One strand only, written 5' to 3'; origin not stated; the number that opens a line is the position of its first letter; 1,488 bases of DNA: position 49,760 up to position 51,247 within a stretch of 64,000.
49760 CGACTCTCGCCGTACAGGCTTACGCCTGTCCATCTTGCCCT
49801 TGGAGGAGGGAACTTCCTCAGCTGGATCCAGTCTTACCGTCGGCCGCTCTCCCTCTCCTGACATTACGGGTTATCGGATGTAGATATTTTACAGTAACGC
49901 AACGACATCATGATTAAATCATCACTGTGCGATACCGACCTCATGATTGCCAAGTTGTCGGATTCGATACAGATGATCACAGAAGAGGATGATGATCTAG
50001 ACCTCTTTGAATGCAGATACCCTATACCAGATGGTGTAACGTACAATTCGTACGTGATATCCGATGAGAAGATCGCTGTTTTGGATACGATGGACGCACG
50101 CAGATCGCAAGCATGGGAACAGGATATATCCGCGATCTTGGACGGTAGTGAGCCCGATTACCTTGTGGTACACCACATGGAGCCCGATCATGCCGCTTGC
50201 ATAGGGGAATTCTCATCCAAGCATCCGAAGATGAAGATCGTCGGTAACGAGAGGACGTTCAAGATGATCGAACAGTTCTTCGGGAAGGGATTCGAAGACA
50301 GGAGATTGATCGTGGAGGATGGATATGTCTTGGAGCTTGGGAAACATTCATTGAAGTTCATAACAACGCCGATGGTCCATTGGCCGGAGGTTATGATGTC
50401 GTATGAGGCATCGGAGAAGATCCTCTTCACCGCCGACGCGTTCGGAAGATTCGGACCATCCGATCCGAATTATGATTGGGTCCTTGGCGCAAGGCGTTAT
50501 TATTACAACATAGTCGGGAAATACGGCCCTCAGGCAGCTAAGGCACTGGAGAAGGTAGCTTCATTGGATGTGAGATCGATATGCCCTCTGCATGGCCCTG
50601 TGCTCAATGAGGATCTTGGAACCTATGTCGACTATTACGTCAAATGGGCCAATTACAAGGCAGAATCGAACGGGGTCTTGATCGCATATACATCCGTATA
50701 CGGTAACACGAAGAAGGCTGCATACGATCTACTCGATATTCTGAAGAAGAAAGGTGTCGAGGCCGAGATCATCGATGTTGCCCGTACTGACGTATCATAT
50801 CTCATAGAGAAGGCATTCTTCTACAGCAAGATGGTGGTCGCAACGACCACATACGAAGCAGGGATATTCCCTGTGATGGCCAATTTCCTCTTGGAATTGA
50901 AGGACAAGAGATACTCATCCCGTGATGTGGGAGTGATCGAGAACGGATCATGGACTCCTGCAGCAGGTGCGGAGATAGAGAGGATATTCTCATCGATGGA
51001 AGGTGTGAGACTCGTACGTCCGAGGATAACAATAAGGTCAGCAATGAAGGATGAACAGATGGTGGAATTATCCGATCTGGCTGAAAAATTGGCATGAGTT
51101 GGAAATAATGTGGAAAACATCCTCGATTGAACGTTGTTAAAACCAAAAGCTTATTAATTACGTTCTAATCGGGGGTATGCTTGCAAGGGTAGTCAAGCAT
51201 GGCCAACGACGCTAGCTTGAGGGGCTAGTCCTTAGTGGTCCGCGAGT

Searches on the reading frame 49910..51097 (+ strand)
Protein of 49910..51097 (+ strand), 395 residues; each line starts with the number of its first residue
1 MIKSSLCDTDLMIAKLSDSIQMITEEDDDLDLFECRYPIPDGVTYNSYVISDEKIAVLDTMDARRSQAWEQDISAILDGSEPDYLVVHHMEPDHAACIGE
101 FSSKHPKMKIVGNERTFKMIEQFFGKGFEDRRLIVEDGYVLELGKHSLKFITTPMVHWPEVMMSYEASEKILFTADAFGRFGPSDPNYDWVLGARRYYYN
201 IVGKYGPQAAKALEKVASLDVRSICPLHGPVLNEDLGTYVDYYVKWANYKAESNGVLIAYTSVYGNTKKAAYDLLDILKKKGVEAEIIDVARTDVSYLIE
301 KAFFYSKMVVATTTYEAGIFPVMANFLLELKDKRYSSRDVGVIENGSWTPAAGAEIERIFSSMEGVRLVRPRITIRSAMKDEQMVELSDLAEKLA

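Call 13: find_encoding_contigs(protein=window:49910-51097:+, flank=10000, max_places=1)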
Protein window:49910-51097:+ (395 aa): 24 contigs read that carry it; 1 place shown.
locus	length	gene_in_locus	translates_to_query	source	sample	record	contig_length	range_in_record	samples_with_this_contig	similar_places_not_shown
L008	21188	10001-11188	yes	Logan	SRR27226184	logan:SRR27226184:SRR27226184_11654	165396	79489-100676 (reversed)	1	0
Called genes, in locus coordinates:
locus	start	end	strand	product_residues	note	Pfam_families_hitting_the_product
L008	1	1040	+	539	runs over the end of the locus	PF00005:ABC_tran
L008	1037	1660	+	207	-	PF04609:MCR_C (weak)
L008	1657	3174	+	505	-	PF26548:DUF8179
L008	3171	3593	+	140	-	PF09875:DUF2102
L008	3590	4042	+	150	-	PF09885:DUF2112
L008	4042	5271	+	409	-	PF01869:BcrAD_BadFG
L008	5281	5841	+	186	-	PF09886:DUF2113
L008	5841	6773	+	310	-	PF04609:MCR_C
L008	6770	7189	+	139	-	PF01986:DUF123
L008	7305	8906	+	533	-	PF01565:FAD_binding_4, PF02913:FAD-oxidase_C (weak)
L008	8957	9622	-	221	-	PF00702:Hydrolase, PF12710:HAD, PF13419:HAD_2, PF13242:Hydrolase_like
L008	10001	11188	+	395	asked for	PF00753:Lactamase_B (weak), PF19583:ODP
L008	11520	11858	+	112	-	PF13240:Zn_Ribbon_1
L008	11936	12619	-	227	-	PF00702:Hydrolase, PF12710:HAD (weak), PF13419:HAD_2, PF13242:Hydrolase_like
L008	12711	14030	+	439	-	PF01078:Mg_chelatase (faint), PF05496:RuvB_N, PF00004:AAA, PF07724:AAA_2 (weak), PF07728:AAA_5 (weak), PF13173:AAA_14, PF16193:AAA_assoc_2, PF12002:MgsA_C, +2 more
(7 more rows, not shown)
